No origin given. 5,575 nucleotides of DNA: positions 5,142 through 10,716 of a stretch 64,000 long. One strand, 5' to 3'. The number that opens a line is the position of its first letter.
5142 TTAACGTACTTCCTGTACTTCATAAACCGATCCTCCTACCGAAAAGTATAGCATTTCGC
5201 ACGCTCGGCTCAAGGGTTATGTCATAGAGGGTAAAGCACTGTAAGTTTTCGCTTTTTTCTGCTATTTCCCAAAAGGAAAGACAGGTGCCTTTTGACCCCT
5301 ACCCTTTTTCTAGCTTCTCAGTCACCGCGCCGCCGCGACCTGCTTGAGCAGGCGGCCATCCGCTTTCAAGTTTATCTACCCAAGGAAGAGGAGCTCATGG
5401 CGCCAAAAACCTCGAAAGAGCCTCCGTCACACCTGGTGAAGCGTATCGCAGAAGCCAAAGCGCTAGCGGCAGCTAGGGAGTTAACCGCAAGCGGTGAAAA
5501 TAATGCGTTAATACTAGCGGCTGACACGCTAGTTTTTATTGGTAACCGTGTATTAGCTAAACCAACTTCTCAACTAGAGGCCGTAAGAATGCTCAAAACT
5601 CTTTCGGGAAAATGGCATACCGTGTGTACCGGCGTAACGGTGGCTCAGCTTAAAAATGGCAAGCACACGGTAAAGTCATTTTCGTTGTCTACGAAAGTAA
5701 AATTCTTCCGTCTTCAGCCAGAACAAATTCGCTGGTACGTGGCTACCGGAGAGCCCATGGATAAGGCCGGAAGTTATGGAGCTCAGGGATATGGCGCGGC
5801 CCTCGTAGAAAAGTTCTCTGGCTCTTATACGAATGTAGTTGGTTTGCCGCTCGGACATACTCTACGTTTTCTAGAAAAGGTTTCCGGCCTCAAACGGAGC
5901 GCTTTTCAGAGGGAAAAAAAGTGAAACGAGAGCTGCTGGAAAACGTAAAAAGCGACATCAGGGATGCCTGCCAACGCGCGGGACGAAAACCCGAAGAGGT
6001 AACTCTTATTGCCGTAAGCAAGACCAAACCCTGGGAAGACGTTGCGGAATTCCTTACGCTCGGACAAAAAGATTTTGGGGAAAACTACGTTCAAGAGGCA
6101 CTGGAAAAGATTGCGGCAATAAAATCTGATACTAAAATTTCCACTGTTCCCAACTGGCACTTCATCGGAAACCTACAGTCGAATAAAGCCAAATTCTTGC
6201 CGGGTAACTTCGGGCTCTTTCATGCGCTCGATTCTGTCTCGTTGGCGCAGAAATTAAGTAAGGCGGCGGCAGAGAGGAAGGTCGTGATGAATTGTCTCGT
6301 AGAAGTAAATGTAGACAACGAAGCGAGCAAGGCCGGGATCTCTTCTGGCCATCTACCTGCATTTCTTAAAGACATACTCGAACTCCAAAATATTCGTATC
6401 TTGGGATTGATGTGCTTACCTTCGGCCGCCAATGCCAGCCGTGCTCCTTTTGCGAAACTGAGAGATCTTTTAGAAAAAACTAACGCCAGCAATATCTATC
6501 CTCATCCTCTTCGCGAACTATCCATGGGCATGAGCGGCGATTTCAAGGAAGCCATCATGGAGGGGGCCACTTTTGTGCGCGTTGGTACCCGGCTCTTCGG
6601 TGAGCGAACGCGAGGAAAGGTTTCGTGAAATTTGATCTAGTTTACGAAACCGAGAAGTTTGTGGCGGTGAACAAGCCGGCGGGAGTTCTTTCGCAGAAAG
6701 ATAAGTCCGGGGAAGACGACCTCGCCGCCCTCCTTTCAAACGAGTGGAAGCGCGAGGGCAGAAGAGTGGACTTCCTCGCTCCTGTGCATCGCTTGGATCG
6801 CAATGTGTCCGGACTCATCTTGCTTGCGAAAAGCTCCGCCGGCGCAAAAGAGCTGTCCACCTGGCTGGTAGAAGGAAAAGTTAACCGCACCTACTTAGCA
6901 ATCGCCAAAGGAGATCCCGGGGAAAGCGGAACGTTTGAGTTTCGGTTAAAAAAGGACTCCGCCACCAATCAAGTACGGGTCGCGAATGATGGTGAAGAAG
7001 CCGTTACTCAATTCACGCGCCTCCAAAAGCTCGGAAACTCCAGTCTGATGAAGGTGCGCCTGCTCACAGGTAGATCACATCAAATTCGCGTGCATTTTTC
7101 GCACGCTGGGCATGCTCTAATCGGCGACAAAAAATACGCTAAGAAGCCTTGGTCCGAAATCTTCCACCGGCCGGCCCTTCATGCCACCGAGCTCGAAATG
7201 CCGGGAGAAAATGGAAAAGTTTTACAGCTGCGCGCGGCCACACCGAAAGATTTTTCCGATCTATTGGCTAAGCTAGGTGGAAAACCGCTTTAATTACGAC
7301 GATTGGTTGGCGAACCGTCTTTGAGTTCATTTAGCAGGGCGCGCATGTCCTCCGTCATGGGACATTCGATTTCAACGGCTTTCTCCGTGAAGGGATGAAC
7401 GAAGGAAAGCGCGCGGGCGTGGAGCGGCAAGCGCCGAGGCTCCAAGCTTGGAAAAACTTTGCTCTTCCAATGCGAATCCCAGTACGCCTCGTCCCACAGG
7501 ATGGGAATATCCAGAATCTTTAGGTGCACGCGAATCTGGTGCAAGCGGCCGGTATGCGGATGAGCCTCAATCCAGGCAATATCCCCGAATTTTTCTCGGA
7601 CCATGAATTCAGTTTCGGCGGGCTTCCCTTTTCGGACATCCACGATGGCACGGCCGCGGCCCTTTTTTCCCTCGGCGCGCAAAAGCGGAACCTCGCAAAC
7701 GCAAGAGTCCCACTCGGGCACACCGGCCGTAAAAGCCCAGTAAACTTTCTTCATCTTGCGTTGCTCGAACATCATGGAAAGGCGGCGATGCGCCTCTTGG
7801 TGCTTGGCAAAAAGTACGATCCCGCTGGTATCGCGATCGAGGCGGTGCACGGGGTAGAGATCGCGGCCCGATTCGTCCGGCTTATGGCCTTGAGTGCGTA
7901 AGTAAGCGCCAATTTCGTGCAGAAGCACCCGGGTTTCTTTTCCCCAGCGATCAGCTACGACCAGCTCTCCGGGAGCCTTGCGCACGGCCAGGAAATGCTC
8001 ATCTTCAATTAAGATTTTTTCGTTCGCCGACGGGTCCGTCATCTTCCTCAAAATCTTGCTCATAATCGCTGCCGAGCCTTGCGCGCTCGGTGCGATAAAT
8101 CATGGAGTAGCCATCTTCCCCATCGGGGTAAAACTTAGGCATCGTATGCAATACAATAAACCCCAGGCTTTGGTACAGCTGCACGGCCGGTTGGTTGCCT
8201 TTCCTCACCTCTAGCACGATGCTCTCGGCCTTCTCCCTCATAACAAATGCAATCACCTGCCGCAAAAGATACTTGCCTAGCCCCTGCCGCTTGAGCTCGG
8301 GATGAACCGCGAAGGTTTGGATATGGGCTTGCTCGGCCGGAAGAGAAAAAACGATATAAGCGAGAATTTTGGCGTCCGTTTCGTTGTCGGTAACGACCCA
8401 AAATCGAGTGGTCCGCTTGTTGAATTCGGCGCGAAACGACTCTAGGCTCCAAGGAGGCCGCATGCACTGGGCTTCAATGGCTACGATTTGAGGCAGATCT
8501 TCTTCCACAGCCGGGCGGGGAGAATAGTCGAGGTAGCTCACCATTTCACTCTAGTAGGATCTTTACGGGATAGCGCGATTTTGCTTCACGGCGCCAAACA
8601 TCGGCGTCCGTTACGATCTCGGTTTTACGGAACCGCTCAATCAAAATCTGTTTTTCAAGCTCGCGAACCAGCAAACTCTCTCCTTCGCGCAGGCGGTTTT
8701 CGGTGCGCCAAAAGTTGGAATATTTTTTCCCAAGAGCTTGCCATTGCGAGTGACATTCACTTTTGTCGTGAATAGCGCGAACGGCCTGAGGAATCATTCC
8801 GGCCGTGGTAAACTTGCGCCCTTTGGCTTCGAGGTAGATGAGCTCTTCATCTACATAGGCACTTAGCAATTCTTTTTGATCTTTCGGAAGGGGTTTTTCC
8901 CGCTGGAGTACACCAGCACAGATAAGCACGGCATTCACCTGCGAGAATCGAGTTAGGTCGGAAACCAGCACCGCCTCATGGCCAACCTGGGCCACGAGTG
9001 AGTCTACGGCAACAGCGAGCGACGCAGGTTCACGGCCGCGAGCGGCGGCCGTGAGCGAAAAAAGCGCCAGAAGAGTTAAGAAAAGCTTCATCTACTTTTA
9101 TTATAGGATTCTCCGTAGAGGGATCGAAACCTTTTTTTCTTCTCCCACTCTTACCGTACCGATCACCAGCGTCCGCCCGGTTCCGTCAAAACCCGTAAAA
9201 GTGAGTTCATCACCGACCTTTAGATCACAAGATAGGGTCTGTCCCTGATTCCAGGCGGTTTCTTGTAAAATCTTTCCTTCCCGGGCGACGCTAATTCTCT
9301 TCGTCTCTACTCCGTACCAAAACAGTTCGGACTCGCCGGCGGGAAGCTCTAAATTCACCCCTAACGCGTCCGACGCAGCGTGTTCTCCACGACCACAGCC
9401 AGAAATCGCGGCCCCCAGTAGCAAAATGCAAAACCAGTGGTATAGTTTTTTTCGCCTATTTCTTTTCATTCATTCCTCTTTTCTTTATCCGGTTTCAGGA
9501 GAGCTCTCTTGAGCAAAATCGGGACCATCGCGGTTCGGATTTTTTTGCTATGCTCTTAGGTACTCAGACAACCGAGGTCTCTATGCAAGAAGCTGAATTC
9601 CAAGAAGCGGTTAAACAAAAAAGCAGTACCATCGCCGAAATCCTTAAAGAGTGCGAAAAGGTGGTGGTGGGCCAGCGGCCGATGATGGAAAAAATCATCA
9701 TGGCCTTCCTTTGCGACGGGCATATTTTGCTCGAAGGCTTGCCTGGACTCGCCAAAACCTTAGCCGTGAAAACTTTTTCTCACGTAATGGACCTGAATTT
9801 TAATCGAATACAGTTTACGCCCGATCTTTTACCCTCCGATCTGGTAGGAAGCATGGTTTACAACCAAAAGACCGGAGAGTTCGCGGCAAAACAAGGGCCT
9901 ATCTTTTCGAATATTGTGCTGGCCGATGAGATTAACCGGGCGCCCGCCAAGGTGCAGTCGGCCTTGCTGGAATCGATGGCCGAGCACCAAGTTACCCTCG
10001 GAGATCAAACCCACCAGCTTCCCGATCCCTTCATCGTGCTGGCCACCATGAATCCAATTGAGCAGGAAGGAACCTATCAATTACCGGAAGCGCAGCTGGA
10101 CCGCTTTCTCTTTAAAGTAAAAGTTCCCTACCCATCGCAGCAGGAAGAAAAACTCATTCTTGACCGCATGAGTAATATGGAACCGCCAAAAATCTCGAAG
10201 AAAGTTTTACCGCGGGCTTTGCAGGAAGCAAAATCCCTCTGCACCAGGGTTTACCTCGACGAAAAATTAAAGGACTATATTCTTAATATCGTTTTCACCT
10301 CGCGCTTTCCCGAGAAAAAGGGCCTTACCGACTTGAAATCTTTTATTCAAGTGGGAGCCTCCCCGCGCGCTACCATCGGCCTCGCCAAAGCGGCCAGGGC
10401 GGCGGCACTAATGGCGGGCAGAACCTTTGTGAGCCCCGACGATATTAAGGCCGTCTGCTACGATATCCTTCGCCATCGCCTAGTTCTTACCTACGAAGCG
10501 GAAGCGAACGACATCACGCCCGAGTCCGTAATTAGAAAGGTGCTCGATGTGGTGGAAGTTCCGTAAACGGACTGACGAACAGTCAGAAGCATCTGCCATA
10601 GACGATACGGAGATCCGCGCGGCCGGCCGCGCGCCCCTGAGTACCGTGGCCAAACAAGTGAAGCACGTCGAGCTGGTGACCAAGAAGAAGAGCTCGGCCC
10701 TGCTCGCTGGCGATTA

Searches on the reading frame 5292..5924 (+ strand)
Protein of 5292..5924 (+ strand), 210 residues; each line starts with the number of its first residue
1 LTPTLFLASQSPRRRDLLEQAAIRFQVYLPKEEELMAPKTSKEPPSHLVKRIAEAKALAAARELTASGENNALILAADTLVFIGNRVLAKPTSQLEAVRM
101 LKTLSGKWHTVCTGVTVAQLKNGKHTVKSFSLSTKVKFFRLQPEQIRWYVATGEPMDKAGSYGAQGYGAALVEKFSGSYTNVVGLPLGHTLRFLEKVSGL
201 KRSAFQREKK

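Call 8: search_protein_families(library=pfam, proteins=[window:5292-5924:+], max_evalue=0.01)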
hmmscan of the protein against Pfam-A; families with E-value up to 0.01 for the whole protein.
window:5292-5924:+ (210 aa): 1 family
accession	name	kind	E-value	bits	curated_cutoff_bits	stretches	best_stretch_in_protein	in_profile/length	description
PF02545.19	Maf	-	4.1e-58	196.6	27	1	5-196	2-186/187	Maf-like protein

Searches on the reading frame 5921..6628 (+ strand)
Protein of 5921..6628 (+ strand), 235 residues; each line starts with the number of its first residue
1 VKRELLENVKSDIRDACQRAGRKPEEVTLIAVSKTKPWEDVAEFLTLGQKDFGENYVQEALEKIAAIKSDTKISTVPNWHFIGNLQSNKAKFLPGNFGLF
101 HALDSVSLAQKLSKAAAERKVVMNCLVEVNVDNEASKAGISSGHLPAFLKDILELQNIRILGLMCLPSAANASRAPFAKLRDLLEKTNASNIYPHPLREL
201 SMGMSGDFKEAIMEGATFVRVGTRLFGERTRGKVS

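Call 8: search_protein_families(library=pfam, proteins=[window:5921-6628:+], max_evalue=0.01)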
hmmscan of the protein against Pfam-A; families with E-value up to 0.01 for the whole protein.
window:5921-6628:+ (235 aa): 1 family
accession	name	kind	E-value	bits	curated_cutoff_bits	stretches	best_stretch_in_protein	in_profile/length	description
PF01168.26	Ala_racemase_N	-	1.7e-15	57.8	24.1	1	7-229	4-219/220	Alanine racemase, N-terminal domain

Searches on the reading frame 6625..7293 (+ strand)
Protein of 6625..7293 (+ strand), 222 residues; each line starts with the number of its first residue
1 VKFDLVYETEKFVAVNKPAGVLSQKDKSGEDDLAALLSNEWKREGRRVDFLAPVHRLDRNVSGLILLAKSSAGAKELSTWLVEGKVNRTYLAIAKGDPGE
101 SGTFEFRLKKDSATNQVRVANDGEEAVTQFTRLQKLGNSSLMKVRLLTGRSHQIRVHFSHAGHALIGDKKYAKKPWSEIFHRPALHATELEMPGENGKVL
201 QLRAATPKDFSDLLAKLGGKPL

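Call 8: search_protein_families(library=pfam, proteins=[window:6625-7293:+], max_evalue=0.01)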
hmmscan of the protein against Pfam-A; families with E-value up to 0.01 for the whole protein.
window:6625-7293:+ (222 aa): 1 family
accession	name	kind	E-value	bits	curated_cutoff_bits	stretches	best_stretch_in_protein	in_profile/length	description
PF00849.27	PseudoU_synth_2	-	2.9e-33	115.7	26.8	1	12-160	2-152/152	RNA pseudouridylate synthase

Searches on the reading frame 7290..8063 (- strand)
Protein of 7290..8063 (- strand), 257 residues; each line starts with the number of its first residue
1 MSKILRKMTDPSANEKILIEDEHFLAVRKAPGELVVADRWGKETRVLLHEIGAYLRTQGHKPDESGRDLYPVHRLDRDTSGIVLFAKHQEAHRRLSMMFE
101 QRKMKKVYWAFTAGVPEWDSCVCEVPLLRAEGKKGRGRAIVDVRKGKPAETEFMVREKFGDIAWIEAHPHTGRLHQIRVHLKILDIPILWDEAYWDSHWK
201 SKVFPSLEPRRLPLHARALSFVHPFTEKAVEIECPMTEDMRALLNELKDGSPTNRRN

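Call 8: search_protein_families(library=pfam, proteins=[window:7290-8063:-], max_evalue=0.01)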
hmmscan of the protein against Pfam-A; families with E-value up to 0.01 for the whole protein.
window:7290-8063:- (257 aa): 1 family
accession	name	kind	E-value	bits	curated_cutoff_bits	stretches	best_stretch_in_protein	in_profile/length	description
PF00849.27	PseudoU_synth_2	-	1.8e-27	96.9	26.8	1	58-181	28-150/152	RNA pseudouridylate synthase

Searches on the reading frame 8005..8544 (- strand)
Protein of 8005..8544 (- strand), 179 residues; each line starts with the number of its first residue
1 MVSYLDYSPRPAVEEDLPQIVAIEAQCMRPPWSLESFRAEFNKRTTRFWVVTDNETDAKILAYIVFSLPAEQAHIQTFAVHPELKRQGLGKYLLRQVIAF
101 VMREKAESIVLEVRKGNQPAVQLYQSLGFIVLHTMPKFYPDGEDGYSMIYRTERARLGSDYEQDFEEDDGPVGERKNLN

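Call 8: search_protein_families(library=pfam, proteins=[window:8005-8544:-], max_evalue=0.01)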
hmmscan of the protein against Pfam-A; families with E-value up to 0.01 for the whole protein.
window:8005-8544:- (179 aa): 10 families
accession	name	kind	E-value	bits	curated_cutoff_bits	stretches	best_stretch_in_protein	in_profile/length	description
PF00583.31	Acetyltransf_1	-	2e-19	70.4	20.7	1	18-129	2-116/116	Acetyltransferase (GNAT) family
PF13673.13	Acetyltransf_10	-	6.7e-13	49.2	23.6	1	34-137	19-113/128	Acetyltransferase (GNAT) domain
PF13508.13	Acetyltransf_7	-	8.8e-13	48.9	27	1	46-130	3-83/84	Acetyltransferase (GNAT) domain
PF08445.16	FR47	-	8.4e-10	38.9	22.1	1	73-132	22-80/86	FR47-like protein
PF13302.13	Acetyltransf_3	-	1.3e-07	32.8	25.4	1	10-129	5-137/138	Acetyltransferase (GNAT) domain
PF13523.12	Acetyltransf_8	-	0.00023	21.2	27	1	82-131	89-139/145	Acetyltransferase (GNAT) domain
PF14542.12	Acetyltransf_CG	-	0.002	18.7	30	1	55-105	7-57/80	GCN5-related N-acetyl-transferase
PF13420.13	Acetyltransf_4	-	0.0057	17.1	24.3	0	48-146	51-151/155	Acetyltransferase (GNAT) domain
PF22624.1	AASDHPPT_N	-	0.0059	17.3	27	1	68-123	18-73/100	4'-phosphopantetheinyl transferase, N-terminal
PF13480.13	Acetyltransf_6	-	0.0071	16.9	22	0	31-108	53-131/143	Acetyltransferase (GNAT) domain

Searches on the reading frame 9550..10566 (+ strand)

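Call 9: search_protein_families(library=pfam, proteins=[window:9550-10566:+], max_evalue=0.01)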
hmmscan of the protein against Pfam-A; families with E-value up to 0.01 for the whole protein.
window:9550-10566:+ (338 aa): 8 families
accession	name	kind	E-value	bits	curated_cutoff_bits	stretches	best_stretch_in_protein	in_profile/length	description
PF07726.17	AAA_3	-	2.8e-64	215.3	27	1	58-188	1-131/131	ATPase family associated with various cellular activities (AAA)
PF17863.7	AAA_lid_2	-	1.2e-22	79.9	22.7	1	264-330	7-73/74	AAA lid domain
PF07728.20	AAA_5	-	6.2e-15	55.9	22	1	58-186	1-139/139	AAA domain (dynein-related subfamily)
PF20030.5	bpMoxR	-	2.2e-13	50.2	27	1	28-211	3-185/205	MoxR domain in the MoxR-vWA-beta-propeller ternary systems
PF00004.35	AAA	-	5.5e-05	24.1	21.2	1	59-193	1-130/131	ATPase family associated with various cellular activities (AAA)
PF00493.29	MCM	-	0.00016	21.3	23.3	1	53-176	54-178/224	MCM P-loop domain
PF00158.32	Sigma54_activat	-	0.00022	21.4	20.2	1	46-173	12-148/168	Sigma-54 interaction domain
PF05496.18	RuvB_N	-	0.0039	17.4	27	0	58-148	35-113/159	Holliday junction DNA helicase RuvB P-loop domain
